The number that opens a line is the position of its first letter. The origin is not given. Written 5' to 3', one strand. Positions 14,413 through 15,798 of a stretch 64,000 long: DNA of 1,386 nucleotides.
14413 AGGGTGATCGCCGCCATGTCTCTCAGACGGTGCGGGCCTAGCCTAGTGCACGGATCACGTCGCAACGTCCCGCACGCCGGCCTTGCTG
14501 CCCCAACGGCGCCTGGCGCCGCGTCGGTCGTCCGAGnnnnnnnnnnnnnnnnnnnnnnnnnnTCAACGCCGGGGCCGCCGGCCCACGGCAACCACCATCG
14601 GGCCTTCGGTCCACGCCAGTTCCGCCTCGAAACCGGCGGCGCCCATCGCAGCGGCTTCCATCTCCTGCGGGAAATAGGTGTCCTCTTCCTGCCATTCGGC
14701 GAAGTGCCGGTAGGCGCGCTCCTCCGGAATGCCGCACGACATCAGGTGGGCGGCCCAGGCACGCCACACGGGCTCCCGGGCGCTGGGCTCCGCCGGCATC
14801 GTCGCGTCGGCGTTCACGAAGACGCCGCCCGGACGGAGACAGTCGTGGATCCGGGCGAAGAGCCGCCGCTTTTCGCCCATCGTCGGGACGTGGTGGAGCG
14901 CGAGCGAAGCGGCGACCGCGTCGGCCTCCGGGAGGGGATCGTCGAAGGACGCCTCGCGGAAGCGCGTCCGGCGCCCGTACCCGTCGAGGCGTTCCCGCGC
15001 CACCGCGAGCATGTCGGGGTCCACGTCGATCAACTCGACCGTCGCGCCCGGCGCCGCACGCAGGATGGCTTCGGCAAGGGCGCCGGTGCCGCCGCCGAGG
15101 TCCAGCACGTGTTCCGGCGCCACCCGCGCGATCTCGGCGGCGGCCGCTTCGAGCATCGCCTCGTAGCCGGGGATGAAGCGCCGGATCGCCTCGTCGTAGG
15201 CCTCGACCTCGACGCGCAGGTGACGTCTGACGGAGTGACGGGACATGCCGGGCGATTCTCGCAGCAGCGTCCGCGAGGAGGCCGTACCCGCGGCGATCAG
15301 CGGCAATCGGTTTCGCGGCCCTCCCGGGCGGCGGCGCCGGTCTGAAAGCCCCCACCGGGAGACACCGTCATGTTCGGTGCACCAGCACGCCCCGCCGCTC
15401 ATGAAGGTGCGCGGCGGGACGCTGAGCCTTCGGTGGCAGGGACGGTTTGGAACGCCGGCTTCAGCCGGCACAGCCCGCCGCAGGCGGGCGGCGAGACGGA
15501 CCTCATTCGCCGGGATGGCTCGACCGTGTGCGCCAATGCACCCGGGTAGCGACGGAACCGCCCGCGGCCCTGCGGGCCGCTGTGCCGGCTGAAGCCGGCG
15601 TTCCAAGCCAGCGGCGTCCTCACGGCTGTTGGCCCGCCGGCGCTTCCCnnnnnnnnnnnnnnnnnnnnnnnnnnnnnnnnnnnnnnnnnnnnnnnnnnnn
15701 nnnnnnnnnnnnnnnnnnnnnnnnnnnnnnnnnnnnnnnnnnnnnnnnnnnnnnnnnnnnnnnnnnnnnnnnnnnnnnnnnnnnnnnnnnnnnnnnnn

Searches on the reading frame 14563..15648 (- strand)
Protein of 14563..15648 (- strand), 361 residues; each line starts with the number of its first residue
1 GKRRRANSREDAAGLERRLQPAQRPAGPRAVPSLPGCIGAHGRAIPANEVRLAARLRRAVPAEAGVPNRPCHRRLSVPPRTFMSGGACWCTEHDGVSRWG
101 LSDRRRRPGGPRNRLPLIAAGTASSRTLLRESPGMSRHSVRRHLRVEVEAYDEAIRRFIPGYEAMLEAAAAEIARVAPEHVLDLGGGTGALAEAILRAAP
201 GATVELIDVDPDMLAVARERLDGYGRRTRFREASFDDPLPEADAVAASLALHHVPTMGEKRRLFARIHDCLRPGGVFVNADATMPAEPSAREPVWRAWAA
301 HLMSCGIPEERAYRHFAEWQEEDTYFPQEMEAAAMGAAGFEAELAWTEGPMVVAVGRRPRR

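Call 8: search_protein_families(library=pfam, proteins=[window:14563-15648:-], max_evalue=0.001)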
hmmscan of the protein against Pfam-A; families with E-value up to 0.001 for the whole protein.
window:14563-15648:- (361 aa): 9 families
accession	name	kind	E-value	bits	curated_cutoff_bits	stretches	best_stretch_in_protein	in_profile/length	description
PF08242.18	Methyltransf_12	-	6.9e-17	62.4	30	1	182-277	1-98/98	Methyltransferase domain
PF13649.12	Methyltransf_25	-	6.7e-16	59.2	27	1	181-275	1-97/97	Methyltransferase domain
PF08241.18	Methyltransf_11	-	4.3e-14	53.4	21.2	1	182-278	1-94/95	Methyltransferase domain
PF00891.24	Methyltransf_2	-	1.3e-13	51.2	22.3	1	180-292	65-177/210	O-methyltransferase domain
PF13489.12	Methyltransf_23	-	1.8e-10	41.2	27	1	168-294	8-124/164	Methyltransferase domain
PF13847.12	Methyltransf_31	-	4.8e-10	39.7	27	1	180-286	6-120/145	Methyltransferase domain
PF01209.24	Ubie_methyltran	-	3e-06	27.2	20.1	1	176-341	46-214/233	ubiE/COQ5 methyltransferase family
PF05175.20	MTS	-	1.3e-05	25.3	23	1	177-240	31-95/170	Methyltransferase small domain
PF01795.25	Methyltransf_5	-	0.00047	20.2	27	1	176-237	19-79/309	MraW methylase family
